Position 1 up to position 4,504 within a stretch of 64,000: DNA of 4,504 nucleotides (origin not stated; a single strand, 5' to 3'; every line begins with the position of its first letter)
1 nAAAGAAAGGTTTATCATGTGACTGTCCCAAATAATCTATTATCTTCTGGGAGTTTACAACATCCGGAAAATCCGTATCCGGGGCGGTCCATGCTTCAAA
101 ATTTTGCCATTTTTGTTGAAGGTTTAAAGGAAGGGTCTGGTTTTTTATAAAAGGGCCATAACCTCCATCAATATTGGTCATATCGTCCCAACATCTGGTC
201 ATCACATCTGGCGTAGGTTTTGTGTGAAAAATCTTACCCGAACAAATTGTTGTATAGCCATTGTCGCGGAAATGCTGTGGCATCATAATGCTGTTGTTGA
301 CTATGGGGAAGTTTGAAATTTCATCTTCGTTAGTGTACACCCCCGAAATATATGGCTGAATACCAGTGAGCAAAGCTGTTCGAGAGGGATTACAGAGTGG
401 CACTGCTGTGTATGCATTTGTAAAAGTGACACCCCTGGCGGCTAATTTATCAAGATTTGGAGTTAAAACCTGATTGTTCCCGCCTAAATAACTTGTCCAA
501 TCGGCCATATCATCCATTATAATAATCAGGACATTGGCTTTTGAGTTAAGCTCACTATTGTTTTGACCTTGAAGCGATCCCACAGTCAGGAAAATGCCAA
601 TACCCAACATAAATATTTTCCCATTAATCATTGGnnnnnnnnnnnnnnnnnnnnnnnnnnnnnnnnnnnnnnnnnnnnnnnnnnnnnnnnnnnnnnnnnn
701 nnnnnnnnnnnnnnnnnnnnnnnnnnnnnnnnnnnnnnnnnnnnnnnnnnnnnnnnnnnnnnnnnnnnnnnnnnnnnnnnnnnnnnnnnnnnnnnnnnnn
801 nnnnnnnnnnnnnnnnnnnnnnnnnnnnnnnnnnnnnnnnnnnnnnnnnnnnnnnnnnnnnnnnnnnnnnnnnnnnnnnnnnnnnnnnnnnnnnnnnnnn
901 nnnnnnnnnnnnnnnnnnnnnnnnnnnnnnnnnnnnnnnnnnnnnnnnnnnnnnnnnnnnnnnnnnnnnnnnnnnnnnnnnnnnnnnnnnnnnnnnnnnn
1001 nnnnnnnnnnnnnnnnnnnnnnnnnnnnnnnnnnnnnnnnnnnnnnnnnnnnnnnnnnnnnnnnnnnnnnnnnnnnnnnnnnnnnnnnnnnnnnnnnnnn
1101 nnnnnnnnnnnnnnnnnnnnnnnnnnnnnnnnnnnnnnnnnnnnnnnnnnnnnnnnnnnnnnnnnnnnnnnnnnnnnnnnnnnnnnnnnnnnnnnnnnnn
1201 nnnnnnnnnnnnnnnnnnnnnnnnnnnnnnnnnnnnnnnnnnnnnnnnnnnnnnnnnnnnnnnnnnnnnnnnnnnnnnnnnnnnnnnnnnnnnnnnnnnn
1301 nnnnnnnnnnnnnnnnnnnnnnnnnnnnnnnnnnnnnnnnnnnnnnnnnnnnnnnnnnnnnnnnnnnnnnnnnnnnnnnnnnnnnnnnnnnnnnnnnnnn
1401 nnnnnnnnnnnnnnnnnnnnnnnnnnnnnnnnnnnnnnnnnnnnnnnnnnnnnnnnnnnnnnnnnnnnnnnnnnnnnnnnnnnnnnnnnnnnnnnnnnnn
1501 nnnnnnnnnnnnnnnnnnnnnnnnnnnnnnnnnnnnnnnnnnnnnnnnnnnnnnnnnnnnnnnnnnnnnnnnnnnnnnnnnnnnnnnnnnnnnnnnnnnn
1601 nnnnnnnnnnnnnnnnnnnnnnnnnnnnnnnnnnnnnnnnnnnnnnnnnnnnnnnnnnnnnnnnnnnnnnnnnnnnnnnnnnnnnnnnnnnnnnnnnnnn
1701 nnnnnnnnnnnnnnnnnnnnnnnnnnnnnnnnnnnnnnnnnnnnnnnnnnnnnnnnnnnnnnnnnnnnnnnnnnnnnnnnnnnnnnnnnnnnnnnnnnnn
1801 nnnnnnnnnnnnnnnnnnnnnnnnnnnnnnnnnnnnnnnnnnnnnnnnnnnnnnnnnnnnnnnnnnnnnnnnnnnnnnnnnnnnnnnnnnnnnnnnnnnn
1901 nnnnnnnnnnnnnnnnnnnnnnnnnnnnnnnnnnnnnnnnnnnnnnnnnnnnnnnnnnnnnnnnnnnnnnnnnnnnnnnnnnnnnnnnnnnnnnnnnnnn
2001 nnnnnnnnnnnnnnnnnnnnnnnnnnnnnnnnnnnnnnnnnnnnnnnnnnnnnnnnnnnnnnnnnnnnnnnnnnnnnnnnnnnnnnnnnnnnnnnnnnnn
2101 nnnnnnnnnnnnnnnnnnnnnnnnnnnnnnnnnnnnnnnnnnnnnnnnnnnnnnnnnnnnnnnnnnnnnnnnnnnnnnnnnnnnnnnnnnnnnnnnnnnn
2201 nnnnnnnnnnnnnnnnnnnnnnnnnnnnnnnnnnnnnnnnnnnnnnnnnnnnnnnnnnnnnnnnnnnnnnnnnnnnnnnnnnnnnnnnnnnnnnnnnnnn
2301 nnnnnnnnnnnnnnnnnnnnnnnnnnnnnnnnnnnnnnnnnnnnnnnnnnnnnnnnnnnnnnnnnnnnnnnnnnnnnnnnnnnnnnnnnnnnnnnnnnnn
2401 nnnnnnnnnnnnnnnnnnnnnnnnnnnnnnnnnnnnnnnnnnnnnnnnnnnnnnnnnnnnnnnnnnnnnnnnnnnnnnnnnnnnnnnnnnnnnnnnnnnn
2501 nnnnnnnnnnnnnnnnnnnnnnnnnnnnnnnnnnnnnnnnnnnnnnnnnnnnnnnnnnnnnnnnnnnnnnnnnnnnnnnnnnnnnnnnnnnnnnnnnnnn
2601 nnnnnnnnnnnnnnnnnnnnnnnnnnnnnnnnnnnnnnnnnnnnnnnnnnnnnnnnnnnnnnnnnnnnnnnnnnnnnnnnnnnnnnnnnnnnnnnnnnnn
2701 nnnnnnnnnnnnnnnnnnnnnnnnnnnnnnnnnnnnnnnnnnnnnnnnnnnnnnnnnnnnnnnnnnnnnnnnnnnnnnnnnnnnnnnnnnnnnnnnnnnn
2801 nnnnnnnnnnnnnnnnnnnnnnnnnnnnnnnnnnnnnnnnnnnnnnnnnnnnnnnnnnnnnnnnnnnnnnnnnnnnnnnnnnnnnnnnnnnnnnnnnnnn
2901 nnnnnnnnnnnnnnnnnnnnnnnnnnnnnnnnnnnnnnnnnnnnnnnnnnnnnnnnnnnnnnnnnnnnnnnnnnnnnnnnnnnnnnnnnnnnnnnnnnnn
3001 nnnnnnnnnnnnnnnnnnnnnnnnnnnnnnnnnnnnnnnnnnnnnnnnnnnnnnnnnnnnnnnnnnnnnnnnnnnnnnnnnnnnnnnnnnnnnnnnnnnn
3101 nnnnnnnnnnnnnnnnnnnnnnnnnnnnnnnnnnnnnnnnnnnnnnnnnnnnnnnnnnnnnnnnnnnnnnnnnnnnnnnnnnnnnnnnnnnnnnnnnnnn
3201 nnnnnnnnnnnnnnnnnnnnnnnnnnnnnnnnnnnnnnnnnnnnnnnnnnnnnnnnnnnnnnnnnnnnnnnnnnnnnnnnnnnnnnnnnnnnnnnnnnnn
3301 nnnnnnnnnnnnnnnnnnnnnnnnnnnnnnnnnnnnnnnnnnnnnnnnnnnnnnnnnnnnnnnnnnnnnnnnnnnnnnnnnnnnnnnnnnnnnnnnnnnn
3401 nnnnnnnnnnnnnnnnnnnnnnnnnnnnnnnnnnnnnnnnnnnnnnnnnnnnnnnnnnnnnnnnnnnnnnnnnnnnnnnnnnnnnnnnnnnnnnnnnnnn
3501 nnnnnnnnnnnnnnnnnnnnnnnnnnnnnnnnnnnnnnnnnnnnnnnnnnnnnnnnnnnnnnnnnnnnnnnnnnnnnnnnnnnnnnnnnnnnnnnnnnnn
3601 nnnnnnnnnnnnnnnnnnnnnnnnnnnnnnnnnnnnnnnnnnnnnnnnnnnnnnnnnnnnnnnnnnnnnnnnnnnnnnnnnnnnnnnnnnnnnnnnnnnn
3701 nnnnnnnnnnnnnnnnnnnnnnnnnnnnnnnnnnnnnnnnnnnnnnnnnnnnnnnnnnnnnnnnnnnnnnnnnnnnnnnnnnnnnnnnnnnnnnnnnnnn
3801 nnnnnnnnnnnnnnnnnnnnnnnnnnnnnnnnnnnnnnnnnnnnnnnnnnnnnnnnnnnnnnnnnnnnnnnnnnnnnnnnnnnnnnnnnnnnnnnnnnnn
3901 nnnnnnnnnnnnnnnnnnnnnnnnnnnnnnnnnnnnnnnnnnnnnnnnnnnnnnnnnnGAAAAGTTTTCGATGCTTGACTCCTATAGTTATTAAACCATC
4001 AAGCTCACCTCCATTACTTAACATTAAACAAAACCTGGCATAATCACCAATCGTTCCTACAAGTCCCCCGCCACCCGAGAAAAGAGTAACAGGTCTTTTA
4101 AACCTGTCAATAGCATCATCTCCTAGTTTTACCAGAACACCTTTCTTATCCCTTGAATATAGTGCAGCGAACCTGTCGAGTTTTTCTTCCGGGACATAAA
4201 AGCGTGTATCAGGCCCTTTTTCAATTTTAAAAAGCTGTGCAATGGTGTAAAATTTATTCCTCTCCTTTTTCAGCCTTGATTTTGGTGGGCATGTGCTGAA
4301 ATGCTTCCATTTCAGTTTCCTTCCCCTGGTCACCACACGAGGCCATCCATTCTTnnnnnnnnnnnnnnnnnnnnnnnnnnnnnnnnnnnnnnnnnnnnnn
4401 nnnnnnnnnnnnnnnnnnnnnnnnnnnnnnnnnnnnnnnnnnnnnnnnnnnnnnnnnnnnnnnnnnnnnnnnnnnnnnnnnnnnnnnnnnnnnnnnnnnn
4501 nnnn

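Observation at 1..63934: Sulfatase-saturated mega-PUL with arabinofuranosidase- and rhamnosidase-type hydrolases: candidate pathway for a densely sulfated arabinose/rhamnose-rich glycan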

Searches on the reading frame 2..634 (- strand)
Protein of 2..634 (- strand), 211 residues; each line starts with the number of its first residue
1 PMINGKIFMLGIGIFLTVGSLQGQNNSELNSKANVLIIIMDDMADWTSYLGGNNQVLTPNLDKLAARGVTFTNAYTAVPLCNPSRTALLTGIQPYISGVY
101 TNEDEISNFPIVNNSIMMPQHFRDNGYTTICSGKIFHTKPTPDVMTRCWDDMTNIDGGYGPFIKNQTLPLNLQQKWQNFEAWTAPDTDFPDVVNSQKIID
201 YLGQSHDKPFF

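Call 7: search_protein_families(library=pfam, proteins=[window:2-634:-])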
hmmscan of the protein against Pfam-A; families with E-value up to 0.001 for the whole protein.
window:2-634:- (211 aa): 1 family
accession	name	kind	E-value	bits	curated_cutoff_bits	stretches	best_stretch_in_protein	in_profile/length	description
PF00884.28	Sulfatase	-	8.5e-22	78.3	25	1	34-211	2-166/301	Sulfatase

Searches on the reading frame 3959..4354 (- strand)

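Call 7: search_protein_families(library=pfam, proteins=[window:3959-4354:-])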
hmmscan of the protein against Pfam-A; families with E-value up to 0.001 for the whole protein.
window:3959-4354:- (132 aa): 1 family
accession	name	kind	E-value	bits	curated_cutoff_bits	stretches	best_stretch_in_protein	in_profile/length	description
PF00144.29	Beta-lactamase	-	1.5e-05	24.8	27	1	46-119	177-242/329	Beta-lactamase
